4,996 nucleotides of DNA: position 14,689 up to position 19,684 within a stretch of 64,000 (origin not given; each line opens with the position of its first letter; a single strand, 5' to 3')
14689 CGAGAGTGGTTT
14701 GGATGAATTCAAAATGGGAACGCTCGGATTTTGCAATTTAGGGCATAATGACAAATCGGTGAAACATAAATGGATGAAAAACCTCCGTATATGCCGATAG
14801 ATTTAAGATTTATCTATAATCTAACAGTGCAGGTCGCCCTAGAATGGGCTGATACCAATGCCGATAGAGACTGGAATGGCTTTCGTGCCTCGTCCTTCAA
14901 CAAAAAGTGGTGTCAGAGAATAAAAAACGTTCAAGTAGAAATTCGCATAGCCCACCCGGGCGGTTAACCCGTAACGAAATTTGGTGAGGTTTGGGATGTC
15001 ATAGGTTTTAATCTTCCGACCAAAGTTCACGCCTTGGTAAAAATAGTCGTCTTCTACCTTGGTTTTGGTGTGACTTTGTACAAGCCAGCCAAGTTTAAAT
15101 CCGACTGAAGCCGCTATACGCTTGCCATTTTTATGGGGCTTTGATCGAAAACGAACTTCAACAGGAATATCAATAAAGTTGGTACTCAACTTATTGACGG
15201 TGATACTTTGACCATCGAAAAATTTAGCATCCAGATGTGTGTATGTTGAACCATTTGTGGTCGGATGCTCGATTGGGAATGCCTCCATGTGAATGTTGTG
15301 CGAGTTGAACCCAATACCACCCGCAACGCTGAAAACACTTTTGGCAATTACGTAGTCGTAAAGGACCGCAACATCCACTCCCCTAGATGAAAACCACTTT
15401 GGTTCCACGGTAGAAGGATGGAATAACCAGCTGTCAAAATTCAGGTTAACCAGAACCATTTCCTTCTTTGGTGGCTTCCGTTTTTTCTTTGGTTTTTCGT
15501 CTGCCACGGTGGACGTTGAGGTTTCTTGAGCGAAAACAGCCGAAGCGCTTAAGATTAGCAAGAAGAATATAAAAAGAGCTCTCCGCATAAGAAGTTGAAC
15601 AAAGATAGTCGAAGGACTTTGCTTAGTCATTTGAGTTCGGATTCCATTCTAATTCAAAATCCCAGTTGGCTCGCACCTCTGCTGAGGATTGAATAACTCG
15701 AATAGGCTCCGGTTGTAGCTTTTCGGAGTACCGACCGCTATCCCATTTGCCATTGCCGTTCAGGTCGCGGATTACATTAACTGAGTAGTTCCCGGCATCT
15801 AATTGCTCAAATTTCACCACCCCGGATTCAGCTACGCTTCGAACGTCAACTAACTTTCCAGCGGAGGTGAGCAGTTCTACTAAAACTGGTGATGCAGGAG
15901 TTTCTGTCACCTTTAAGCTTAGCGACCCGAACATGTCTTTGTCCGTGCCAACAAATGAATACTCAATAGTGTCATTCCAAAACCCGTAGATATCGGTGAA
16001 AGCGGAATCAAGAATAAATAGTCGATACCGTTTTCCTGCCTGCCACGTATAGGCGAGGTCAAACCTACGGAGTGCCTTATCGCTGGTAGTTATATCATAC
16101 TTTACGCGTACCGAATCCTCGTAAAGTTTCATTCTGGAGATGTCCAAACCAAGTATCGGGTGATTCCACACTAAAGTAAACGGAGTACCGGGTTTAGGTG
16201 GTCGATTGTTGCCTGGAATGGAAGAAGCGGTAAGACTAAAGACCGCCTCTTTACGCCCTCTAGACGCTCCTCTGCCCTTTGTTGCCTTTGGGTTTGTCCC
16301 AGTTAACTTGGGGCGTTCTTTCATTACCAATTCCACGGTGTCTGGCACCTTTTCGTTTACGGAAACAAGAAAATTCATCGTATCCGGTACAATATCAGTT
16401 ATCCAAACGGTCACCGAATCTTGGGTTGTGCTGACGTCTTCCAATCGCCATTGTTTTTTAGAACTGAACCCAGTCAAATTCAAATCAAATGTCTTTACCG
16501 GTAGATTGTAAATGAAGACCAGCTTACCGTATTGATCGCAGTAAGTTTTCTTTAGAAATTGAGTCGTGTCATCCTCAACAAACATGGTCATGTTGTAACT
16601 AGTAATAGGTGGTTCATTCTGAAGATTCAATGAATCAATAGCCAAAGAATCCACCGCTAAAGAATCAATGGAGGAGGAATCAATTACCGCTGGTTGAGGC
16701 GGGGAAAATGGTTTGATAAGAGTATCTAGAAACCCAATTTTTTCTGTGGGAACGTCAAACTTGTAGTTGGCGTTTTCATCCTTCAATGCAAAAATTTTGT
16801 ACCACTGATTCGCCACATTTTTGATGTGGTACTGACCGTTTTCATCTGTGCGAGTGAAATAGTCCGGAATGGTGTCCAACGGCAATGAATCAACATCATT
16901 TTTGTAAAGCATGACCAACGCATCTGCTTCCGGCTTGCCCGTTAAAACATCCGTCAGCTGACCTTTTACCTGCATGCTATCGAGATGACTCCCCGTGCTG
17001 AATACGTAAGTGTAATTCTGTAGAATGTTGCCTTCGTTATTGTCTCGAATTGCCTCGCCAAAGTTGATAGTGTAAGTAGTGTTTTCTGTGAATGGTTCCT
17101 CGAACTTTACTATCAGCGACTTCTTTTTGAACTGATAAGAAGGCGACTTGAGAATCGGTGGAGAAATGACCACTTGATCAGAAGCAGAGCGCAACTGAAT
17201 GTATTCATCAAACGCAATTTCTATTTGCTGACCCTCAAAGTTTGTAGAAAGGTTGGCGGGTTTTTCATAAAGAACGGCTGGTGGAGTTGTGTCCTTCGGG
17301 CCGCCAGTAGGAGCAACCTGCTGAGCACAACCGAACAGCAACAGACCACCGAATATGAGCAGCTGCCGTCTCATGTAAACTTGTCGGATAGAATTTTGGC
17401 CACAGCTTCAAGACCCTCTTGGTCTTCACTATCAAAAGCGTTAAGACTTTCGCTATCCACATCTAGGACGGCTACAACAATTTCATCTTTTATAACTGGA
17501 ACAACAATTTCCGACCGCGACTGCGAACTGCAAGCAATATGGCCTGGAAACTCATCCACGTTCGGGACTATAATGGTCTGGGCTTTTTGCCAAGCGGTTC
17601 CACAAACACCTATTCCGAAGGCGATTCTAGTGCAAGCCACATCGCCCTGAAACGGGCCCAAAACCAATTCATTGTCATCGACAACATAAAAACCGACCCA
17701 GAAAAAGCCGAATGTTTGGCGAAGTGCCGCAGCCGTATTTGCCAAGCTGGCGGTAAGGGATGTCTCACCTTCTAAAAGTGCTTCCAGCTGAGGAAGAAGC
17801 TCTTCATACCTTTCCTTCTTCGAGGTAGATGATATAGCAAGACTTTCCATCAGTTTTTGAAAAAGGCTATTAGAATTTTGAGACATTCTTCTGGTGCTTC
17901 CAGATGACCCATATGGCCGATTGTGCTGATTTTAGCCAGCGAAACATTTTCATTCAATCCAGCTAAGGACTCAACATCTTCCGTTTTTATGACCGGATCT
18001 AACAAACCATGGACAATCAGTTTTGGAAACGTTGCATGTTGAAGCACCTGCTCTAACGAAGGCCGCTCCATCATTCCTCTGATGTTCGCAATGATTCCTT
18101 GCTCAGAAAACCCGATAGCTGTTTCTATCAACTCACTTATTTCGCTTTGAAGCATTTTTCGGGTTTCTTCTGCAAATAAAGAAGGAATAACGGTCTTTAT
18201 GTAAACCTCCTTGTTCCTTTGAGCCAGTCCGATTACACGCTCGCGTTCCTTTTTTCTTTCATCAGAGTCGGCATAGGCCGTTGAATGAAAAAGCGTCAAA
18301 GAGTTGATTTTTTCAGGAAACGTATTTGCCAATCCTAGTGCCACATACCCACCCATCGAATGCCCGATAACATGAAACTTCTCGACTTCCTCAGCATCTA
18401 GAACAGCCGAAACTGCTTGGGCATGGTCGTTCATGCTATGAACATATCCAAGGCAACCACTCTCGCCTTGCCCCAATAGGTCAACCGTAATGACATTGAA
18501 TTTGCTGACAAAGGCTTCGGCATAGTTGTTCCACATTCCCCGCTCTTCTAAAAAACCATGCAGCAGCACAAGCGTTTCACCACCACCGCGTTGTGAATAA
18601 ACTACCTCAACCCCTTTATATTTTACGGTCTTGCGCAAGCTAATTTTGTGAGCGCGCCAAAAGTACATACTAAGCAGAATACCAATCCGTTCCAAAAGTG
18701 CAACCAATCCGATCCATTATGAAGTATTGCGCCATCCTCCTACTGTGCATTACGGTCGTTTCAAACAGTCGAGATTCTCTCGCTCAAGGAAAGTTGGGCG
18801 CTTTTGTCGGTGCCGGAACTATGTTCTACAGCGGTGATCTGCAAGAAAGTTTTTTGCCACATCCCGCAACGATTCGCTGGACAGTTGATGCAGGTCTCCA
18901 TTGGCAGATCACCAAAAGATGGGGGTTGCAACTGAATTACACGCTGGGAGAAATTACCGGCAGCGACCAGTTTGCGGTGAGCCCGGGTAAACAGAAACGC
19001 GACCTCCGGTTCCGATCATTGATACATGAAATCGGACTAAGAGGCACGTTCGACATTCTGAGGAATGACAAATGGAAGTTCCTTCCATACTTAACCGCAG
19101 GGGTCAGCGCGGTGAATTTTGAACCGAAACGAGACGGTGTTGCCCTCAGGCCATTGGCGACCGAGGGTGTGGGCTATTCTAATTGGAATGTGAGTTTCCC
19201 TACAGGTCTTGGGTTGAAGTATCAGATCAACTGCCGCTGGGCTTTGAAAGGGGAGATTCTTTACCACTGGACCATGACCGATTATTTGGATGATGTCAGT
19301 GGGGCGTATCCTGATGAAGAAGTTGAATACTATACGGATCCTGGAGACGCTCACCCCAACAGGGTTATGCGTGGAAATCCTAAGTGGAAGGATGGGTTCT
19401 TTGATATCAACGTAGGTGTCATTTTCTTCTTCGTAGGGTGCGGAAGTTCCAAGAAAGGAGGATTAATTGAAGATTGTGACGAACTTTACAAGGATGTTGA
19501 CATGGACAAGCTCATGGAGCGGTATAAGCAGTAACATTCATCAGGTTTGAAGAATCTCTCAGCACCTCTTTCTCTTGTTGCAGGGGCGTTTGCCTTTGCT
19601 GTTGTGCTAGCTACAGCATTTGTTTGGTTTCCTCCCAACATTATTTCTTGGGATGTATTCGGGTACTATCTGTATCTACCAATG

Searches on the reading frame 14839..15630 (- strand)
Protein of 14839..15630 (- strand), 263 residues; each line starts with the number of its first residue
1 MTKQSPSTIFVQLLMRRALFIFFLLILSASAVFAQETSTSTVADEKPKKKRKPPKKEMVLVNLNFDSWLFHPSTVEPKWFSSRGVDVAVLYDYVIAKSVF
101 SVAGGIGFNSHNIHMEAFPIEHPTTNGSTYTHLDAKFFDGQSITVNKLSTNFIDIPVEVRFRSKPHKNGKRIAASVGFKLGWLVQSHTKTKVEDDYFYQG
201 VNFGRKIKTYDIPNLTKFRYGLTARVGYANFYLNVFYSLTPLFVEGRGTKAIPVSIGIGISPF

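Call 26: search_protein_families(library=pfam, proteins=[window:14839-15630:-], max_evalue=0.001)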
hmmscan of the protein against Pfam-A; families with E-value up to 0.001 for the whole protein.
window:14839-15630:- (263 aa): 1 family
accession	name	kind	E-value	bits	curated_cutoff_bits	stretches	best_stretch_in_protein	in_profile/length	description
PF13568.12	OMP_b-brl_2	-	4.4e-11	43.6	27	1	84-243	39-174/175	Outer membrane protein beta-barrel domain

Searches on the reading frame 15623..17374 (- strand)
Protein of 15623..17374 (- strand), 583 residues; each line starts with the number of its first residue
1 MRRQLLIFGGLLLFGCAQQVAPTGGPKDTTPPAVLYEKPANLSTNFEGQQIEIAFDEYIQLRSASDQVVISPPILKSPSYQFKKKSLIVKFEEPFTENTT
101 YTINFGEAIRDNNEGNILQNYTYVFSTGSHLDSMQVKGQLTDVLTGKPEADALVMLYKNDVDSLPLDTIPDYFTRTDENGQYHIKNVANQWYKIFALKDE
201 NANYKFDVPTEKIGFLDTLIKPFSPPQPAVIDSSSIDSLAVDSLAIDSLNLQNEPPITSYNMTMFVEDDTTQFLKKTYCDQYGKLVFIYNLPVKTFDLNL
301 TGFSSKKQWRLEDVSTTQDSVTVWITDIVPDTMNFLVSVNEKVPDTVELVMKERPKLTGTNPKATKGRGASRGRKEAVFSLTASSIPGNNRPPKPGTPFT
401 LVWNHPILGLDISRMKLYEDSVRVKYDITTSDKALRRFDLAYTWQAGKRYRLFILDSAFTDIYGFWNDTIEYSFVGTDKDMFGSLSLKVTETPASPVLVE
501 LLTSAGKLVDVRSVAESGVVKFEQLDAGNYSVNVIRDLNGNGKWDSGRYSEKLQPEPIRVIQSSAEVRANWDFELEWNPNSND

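Call 26: search_protein_families(library=pfam, proteins=[window:15623-17374:-], max_evalue=0.001)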
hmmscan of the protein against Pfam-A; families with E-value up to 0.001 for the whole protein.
window:15623-17374:- (583 aa): 5 families
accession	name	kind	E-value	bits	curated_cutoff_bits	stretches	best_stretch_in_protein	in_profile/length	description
PF13205.12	Big_5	-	1.5e-20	74.3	23.6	1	28-127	1-105/105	Bacterial Ig-like domain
PF09912.14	DUF2141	-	3.6e-09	37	24.4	1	515-546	41-72/112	Uncharacterized protein conserved in bacteria (DUF2141)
PF13620.12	CarboxypepD_reg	-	1.7e-07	31.9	32.3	1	135-198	1-56/82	Carboxypeptidase regulatory-like domain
PF17210.9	SdrD_B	-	4.8e-06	27.2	29.7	0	490-536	20-66/112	SdrD B-like domain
PF24025.1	Ig_DR_A0283-like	-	0.00057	20.6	27.1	0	163-195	33-61/102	DR_A0283-like, Ig-like domain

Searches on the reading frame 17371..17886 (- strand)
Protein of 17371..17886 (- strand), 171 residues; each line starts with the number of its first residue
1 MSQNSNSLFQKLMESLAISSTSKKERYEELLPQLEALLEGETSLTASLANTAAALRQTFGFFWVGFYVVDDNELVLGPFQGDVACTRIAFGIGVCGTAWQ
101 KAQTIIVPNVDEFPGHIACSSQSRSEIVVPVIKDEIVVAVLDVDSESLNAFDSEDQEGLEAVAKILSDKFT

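Call 26: search_protein_families(library=pfam, proteins=[window:17371-17886:-], max_evalue=0.001)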
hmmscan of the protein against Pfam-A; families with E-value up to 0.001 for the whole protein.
window:17371-17886:- (171 aa): 2 families
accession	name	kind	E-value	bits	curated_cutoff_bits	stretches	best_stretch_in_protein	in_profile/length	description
PF13185.12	GAF_2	-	7.6e-13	49.3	28.6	1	43-165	3-130/136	GAF domain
PF01590.32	GAF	-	8e-13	49.5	22.4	1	44-166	2-129/133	GAF domain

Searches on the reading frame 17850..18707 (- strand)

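Call 26: search_protein_families(library=pfam, proteins=[window:17850-18707:-], max_evalue=0.001)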
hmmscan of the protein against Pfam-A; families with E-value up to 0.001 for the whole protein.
window:17850-18707:- (285 aa): 11 families
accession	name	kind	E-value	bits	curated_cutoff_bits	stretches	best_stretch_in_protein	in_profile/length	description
PF00561.26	Abhydrolase_1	-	2.7e-22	80.1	25.8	1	45-272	2-245/245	alpha/beta hydrolase fold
PF12146.15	Hydrolase_4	-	1.5e-14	54.3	27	1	45-249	6-214/239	Serine aminopeptidase, S33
PF12697.13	Abhydrolase_6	-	7.8e-13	50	26.3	1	46-275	1-214/217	Alpha/beta hydrolase family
PF03096.20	Ndr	-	1.6e-07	30.8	23.3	1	69-284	55-277/283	Ndr family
PF12695.13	Abhydrolase_5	-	6.3e-06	26.5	27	1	97-168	45-113/164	Alpha/beta hydrolase family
PF02089.21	Palm_thioest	-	1.3e-05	25.5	26.8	1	46-142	2-108/254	Palmitoyl protein thioesterase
PF00975.26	Thioesterase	-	2.6e-05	25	26.4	1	57-149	14-107/226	Thioesterase domain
PF10230.15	LIDHydrolase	-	0.0002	21.6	27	1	99-145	72-121/262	Lipid-droplet associated hydrolase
PF09621.15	LcrR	-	0.00057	19.8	21.2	1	2-80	5-81/138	Type III secretion system regulator (LcrR)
PF07819.20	PGAP1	-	0.00064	20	24.3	0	105-138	87-123/233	PGAP1-like alpha/beta domain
PF00756.26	Esterase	-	0.00098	19.4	22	0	111-139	117-145/251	Putative esterase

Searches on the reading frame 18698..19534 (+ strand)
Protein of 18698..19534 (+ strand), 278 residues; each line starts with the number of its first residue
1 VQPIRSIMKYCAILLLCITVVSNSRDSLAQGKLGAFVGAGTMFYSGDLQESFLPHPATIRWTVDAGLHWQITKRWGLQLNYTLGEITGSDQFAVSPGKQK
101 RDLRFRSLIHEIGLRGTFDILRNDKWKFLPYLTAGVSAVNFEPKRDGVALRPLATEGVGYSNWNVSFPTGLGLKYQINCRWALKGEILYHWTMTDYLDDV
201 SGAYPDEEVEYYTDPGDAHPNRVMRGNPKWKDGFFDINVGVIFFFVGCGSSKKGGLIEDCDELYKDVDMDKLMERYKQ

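Call 26: search_protein_families(library=pfam, proteins=[window:18698-19534:+], max_evalue=0.001)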
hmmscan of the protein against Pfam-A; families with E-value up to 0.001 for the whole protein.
window:18698-19534:+ (278 aa): 2 families
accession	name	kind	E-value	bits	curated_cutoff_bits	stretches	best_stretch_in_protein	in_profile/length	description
PF13505.12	OMP_b-brl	-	7.2e-10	39.7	28.7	1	14-193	2-156/175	Outer membrane protein beta-barrel domain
PF19573.5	DUF6089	-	3.6e-09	36.8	23.2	1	16-208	8-190/226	Domain of unknown function (DUF6089)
